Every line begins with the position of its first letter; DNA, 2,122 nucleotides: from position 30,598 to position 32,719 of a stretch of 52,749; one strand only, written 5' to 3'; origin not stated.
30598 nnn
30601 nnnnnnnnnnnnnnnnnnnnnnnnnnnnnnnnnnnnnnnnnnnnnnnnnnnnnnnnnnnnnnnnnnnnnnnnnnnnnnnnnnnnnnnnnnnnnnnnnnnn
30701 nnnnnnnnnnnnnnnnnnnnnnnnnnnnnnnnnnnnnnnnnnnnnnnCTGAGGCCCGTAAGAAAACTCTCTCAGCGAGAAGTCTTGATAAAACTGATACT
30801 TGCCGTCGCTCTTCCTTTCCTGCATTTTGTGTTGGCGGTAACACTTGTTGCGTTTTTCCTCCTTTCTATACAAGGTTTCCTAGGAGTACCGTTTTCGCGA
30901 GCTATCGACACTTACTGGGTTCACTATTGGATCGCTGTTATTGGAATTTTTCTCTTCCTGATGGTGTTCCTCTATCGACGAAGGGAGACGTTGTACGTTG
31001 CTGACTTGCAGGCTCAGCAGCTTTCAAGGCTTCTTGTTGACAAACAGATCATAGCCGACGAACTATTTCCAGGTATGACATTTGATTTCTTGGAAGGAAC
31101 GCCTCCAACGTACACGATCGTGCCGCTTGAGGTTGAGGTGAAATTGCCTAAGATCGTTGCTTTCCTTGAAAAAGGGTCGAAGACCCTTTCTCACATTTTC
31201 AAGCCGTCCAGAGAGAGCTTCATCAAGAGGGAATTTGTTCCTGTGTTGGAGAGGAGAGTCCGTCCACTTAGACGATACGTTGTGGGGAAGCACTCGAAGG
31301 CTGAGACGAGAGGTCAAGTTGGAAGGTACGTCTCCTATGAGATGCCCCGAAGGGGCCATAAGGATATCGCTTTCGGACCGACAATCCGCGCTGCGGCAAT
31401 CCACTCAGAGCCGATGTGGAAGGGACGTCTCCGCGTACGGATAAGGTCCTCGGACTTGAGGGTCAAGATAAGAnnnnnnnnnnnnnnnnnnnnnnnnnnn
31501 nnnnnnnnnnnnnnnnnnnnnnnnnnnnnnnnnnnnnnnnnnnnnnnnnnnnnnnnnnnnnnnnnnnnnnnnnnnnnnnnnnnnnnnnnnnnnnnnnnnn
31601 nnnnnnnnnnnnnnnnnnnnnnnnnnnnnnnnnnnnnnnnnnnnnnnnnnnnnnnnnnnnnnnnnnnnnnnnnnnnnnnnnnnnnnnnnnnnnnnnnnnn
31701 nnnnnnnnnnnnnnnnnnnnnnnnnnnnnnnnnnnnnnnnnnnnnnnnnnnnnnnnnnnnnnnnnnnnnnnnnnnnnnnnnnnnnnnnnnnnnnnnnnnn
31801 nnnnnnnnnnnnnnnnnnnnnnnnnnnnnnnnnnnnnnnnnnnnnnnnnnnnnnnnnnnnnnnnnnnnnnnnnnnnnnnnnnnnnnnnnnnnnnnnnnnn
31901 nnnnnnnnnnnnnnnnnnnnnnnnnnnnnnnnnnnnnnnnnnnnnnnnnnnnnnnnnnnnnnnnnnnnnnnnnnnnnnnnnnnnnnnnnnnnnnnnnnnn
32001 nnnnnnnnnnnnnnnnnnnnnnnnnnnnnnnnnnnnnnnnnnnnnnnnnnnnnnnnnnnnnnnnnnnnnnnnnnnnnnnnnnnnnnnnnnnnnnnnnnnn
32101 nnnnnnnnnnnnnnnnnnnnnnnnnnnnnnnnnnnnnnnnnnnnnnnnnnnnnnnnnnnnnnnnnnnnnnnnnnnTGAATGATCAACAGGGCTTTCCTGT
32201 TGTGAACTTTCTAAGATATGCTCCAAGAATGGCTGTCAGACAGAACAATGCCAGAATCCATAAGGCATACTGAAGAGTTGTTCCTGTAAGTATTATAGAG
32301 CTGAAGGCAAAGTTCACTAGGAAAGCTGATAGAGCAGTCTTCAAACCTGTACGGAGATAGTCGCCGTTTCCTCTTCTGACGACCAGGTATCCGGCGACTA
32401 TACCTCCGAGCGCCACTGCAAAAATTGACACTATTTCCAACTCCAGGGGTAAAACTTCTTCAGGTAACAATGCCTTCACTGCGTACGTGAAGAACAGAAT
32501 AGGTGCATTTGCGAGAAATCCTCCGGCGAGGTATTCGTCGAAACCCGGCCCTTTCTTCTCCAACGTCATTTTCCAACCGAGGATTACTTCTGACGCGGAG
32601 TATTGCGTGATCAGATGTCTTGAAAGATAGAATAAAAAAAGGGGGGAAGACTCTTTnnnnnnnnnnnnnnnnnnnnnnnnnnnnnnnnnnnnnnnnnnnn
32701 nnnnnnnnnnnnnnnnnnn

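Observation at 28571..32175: ChlI/ChlD-like AAA+/vWA pair whose D-subunit carries transmembrane helices, with no ChlH/CobN partner in the window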

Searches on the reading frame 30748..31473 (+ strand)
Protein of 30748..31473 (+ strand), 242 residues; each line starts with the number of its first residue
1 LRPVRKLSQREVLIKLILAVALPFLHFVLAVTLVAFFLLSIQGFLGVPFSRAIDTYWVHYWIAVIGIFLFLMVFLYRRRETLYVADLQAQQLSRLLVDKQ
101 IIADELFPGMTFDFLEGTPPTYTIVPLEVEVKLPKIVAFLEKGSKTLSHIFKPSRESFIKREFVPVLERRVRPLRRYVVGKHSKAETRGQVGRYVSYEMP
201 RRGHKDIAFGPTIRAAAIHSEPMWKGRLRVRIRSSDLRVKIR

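Call 67: search_protein_representatives(protein=window:30748-31473:+)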
Query: 242 residues. Proteins with E-value up to 0.001 (for the whole library): 21; up to 1e-10: 1; up to 1e-30: 1. The best 21 are listed.
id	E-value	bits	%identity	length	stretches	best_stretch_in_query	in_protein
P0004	1.3e-120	418.1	82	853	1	2-242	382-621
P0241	1.2e-09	55.0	31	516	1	11-242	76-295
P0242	4.1e-09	53.2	32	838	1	54-242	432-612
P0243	3.2e-08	50.3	32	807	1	59-242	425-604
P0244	3.5e-08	50.2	40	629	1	138-242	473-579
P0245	8.2e-08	49.0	41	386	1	142-242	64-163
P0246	8.4e-08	48.9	29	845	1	8-242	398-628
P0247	2.9e-06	43.9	41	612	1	168-242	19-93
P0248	3.9e-06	43.5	44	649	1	165-242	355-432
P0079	4.0e-06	43.4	33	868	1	119-242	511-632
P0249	4.9e-06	43.1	36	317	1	90-242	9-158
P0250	1.3e-05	41.7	45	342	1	154-242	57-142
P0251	3.0e-05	40.6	64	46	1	82-120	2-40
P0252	3.4e-05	40.4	44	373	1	175-242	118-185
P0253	3.9e-05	40.2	44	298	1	164-242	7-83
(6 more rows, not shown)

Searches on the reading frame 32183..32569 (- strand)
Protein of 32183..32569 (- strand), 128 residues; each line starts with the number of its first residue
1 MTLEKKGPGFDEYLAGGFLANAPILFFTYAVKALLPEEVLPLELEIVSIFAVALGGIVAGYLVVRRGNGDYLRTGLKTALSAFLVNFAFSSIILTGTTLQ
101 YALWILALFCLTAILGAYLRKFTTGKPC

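Call 3: search_protein_families(library=pfam, proteins=[window:32183-32569:-], max_evalue=0.01)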
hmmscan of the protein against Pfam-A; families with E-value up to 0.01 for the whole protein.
window:32183-32569:- (128 aa): 2 families
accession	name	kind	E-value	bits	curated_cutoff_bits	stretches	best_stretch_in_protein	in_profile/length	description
PF17647.6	DUF5518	-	0.00037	21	27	1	46-115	24-94/116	Family of unknown function (DUF5518)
PF12670.12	DUF3792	-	0.00056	20.5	31.3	1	34-116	31-111/115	Protein of unknown function (DUF3792)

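Call 4: search_protein_families(library=ncbifam, proteins=[window:32183-32569:-], max_evalue=0.01)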
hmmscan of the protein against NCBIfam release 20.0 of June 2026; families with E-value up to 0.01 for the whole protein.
window:32183-32569:- (128 aa): 1 family
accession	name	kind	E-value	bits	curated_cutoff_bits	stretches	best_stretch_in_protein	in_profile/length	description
TIGR04086.1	TIGR04086_membr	hypoth_equivalog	0.00064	19.8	30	1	28-116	23-108/115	TIGR04086 family membrane protein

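Call 45: search_protein_families(library=padloc, proteins=[window:32183-32569:-], max_evalue=0.01)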
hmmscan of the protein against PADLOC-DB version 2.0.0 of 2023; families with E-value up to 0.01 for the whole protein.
window:32183-32569:- (128 aa): 0 families
